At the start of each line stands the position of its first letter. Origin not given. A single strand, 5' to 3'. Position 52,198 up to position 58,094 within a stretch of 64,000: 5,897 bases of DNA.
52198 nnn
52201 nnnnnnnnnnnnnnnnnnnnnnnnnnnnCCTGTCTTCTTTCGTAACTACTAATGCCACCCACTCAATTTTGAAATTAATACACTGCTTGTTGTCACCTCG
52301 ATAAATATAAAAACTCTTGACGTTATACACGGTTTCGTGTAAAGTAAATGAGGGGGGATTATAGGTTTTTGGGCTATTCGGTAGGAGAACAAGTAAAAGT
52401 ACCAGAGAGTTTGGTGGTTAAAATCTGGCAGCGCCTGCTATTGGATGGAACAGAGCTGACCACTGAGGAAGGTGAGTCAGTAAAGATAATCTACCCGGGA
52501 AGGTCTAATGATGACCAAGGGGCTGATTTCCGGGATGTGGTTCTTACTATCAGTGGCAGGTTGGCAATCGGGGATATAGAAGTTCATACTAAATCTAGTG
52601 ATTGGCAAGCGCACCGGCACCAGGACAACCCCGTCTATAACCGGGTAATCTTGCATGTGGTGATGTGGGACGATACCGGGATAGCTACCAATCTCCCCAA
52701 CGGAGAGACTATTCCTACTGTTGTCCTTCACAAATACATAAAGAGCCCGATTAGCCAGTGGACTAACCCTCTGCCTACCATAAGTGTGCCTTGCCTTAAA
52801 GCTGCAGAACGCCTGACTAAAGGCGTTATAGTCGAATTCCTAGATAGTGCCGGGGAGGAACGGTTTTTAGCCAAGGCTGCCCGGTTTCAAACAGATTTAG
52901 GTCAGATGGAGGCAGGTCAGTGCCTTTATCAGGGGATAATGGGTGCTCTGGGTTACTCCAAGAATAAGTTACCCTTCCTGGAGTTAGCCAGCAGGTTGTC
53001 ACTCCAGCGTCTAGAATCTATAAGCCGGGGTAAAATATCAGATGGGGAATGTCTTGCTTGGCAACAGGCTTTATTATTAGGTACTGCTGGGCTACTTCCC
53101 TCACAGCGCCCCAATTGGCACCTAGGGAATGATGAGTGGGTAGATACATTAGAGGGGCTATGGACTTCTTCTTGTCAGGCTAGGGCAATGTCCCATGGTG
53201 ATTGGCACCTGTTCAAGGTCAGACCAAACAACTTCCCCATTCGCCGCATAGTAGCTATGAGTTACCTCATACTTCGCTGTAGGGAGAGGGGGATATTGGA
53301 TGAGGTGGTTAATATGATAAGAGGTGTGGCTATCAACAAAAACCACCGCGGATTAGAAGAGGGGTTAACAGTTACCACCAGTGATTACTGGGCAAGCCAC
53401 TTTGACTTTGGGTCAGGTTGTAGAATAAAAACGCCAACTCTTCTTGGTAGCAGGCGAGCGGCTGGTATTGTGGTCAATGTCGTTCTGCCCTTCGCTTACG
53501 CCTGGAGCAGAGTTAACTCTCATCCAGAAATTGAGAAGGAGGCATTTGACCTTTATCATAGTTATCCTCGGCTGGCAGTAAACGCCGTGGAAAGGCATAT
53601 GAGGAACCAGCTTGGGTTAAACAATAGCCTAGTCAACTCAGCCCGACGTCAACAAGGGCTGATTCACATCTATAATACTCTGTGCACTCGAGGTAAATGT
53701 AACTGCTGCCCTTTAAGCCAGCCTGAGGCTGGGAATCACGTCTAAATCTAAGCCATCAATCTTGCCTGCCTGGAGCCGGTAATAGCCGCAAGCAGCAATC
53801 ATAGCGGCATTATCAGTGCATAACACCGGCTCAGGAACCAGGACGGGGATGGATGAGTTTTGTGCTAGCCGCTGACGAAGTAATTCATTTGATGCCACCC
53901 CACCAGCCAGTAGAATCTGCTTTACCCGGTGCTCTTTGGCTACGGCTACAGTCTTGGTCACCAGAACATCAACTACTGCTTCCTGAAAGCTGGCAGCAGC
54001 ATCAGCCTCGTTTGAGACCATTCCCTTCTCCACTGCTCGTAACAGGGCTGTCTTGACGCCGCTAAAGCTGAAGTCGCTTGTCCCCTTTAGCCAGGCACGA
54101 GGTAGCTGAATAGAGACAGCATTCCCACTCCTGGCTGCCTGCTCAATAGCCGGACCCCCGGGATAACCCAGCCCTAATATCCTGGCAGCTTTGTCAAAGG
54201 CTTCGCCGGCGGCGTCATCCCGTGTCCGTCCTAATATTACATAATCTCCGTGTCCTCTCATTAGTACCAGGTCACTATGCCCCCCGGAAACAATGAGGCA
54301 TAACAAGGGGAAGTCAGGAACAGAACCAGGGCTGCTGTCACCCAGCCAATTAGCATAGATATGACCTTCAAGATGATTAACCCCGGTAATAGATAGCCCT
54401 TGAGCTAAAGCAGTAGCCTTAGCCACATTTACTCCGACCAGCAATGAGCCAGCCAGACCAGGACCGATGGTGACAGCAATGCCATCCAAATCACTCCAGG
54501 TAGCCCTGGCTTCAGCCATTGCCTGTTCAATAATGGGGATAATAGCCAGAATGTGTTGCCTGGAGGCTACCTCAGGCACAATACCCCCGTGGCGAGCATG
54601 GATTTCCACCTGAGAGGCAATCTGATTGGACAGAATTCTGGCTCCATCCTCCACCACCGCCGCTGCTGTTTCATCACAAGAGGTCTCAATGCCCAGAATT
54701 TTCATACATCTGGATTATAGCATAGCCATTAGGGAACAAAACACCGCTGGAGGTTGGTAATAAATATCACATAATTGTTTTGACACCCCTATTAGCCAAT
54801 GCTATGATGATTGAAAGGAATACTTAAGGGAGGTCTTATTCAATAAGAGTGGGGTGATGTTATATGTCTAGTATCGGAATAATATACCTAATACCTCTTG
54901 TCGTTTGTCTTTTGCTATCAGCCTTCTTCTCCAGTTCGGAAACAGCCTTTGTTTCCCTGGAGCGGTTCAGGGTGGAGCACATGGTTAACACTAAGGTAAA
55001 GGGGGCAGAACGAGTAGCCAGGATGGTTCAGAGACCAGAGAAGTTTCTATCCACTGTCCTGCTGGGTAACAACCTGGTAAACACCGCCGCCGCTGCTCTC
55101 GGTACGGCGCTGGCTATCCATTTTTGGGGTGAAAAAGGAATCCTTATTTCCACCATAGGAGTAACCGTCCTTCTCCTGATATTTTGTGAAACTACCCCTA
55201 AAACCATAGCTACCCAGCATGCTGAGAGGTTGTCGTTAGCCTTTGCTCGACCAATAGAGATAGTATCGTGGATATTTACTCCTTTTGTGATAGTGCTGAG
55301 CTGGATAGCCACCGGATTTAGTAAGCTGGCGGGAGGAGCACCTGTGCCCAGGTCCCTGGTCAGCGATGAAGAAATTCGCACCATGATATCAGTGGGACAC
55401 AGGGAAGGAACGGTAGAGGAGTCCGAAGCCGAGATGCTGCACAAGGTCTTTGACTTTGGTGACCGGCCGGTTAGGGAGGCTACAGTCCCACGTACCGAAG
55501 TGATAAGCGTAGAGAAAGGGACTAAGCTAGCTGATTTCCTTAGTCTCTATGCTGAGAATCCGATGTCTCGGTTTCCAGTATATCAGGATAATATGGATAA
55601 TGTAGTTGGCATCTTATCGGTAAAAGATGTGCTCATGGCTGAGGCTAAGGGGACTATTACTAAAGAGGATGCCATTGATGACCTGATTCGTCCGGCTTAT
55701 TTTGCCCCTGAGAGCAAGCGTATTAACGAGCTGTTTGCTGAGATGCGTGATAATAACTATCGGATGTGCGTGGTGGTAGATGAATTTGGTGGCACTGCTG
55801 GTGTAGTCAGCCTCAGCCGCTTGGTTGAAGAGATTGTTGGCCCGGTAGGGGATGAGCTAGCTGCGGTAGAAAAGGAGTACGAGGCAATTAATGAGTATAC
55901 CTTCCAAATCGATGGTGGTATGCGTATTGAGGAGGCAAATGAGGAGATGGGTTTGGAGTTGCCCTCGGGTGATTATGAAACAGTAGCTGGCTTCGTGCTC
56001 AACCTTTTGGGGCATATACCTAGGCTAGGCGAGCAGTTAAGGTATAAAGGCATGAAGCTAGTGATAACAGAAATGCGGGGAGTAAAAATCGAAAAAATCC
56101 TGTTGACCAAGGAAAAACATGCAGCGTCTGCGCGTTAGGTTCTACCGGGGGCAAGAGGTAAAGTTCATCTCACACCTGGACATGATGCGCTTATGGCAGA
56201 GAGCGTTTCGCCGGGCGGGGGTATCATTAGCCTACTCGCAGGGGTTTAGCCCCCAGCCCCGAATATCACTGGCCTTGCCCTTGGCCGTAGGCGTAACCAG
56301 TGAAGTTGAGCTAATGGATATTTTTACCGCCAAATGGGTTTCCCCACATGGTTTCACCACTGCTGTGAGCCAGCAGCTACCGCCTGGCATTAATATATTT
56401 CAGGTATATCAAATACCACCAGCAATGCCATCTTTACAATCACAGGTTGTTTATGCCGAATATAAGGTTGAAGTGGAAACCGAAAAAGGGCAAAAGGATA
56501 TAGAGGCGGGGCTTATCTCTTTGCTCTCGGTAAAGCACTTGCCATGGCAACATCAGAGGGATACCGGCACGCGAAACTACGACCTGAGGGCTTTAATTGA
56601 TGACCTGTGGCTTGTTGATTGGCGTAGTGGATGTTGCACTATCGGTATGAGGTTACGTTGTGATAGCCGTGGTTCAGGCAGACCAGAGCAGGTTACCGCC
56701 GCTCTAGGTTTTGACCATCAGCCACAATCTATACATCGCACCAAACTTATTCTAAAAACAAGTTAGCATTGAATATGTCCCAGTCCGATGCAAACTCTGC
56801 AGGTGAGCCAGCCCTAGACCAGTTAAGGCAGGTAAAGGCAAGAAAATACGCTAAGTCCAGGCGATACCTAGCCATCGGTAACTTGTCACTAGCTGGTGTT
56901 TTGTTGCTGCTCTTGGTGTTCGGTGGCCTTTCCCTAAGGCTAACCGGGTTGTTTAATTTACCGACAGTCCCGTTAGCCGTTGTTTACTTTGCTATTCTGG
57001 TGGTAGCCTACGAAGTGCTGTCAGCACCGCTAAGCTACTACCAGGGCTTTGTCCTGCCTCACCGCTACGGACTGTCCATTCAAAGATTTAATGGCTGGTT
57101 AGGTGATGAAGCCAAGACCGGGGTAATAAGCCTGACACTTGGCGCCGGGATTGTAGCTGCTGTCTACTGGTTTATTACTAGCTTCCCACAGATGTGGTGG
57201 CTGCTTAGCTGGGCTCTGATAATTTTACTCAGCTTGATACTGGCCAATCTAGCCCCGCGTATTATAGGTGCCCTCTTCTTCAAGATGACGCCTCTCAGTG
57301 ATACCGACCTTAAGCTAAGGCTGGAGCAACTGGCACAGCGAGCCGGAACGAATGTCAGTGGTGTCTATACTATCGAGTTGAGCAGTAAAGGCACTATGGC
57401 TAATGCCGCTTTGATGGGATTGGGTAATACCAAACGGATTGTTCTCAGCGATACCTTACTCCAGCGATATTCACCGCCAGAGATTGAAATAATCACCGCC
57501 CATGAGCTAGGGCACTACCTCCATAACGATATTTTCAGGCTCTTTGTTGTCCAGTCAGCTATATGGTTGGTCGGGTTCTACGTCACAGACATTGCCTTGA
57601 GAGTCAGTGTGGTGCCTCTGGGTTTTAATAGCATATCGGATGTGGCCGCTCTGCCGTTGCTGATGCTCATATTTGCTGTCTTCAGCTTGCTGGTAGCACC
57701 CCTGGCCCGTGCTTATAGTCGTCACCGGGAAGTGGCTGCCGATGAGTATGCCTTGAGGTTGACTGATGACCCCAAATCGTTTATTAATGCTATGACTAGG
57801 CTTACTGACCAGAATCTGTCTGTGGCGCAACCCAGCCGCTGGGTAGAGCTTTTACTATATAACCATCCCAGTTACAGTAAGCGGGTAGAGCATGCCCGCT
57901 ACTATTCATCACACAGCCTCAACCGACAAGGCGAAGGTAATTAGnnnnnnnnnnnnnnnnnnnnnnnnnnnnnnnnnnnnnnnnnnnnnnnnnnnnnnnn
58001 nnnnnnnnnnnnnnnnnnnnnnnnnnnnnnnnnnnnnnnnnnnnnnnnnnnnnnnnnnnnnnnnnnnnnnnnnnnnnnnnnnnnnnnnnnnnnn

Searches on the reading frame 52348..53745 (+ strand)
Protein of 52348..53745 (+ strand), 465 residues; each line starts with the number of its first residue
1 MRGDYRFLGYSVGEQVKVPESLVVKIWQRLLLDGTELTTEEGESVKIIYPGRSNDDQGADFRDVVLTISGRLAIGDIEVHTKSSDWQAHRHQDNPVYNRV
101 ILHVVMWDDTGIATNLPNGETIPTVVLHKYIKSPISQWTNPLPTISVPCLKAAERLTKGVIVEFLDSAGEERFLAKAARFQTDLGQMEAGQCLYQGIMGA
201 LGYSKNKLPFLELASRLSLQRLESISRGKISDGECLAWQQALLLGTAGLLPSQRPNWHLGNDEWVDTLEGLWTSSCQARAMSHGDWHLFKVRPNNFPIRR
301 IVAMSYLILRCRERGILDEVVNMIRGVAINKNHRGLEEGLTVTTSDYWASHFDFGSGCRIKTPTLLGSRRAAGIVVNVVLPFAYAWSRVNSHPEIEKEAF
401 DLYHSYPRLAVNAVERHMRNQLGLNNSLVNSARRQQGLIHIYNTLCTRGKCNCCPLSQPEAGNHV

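Call 9: search_protein_families(library=pfam, proteins=[window:52348-53745:+], max_evalue=0.00001)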
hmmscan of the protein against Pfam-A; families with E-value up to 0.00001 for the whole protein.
window:52348-53745:+ (465 aa): 1 family
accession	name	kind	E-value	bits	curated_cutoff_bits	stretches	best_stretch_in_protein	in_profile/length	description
PF11013.13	DUF2851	-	8.6e-71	239.3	25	1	20-406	1-369/375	Protein of unknown function (DUF2851)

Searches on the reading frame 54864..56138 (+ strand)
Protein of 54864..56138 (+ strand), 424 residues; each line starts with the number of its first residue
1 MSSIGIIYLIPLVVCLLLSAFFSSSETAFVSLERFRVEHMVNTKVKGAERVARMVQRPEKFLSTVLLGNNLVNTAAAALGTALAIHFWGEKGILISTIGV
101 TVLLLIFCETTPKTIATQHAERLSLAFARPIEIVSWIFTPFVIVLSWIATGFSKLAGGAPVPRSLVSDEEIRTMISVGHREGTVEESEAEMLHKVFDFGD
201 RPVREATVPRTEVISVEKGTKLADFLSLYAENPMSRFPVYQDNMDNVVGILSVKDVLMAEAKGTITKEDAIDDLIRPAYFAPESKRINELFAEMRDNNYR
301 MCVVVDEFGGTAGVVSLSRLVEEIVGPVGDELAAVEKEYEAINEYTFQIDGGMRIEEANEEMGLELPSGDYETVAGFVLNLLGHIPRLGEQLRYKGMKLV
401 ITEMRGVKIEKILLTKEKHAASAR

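Call 35: search_protein_families(library=pfam, proteins=[window:54864-56138:+], max_evalue=0.00001)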
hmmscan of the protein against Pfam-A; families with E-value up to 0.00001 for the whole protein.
window:54864-56138:+ (424 aa): 3 families
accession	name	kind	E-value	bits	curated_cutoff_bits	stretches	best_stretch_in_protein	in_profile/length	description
PF01595.25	CNNM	-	2e-57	194.2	28.4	1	12-188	3-181/181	Cyclin M transmembrane N-terminal domain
PF03471.22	CorC_HlyC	-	8.7e-22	77.4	27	1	342-417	3-80/81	Transporter associated domain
PF00571.33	CBS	-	4e-16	59.5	24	1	208-259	4-54/57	CBS domain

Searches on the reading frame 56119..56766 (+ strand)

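Call 35: search_protein_families(library=pfam, proteins=[window:56119-56766:+], max_evalue=0.00001)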
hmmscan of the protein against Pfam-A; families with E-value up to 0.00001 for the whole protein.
window:56119-56766:+ (215 aa): 1 family
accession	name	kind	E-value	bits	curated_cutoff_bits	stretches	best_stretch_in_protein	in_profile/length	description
PF10105.14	DUF2344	-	2.4e-47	161.5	23.8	1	3-189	1-176/176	Uncharacterized protein conserved in bacteria (DUF2344)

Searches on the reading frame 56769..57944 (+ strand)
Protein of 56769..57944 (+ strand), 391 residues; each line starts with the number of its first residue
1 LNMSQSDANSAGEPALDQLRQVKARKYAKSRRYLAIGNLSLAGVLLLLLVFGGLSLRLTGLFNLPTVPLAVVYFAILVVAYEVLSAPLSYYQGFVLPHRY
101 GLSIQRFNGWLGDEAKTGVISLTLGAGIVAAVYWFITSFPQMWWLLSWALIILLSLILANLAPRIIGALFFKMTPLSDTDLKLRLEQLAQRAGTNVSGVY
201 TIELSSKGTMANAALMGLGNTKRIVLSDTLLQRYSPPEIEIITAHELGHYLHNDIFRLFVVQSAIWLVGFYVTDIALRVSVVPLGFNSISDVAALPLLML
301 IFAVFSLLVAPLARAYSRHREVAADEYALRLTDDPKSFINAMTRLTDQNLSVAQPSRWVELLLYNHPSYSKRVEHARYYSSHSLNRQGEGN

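Call 35: search_protein_families(library=pfam, proteins=[window:56769-57944:+], max_evalue=0.00001)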
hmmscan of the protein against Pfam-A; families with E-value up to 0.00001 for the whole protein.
window:56769-57944:+ (391 aa): 3 families
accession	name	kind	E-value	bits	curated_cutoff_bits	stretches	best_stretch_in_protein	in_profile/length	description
PF01435.24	Peptidase_M48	-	1.4e-26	93.9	20.3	1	176-378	2-184/186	Peptidase family M48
PF16491.10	Peptidase_M48_N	-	1.3e-22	81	27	1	17-172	20-179/179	CAAX prenyl protease N-terminal, five membrane helices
PF05569.17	Peptidase_M56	-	6.8e-08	32.5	31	1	145-259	103-213/296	BlaR1 peptidase M56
